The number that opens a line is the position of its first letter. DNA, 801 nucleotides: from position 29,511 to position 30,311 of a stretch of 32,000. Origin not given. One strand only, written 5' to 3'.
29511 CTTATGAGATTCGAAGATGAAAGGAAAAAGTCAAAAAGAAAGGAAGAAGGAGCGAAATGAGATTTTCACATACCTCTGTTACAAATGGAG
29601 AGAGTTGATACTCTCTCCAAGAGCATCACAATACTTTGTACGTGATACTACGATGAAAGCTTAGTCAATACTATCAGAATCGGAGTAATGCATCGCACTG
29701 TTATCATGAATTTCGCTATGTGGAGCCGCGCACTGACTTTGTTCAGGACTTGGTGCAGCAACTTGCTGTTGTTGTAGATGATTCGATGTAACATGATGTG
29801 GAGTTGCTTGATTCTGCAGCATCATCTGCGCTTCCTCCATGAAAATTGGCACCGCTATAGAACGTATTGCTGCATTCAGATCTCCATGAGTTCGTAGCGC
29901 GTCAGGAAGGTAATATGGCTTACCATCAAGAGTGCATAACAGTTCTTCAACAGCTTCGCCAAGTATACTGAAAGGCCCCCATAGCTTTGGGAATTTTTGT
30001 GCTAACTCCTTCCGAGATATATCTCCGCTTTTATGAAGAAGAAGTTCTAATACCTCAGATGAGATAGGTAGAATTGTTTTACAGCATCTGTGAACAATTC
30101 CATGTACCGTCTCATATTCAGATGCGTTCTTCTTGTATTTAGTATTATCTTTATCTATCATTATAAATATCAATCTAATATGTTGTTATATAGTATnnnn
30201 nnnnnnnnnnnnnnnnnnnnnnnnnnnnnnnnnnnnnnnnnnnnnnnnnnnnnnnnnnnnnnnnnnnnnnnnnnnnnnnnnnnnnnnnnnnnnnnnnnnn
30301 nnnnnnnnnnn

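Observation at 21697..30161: Four-member small-protein family with a variable winged-helix-like N-half and a constant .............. / poly-Q / acidic C-half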

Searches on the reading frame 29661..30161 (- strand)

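Call 7: search_protein_families(library=pfam, proteins=[window:29661-30161:-], max_evalue=1)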
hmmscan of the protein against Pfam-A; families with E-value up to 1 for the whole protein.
window:29661-30161:- (166 aa): 1 family
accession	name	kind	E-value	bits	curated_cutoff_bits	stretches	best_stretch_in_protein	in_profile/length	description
PF08279.18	HTH_11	-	0.24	11.8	25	1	36-57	4-25/55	HTH domain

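Call 64: search_protein_families(library=ncbifam, proteins=[window:29661-30161:-], max_evalue=1)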
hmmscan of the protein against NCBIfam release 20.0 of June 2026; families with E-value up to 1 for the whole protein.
window:29661-30161:- (166 aa): 0 families

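Call 84: search_protein_families(library=padloc, proteins=[window:29661-30161:-], max_evalue=0.1)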
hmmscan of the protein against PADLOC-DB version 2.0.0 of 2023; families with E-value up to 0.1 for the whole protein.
window:29661-30161:- (166 aa): 0 families
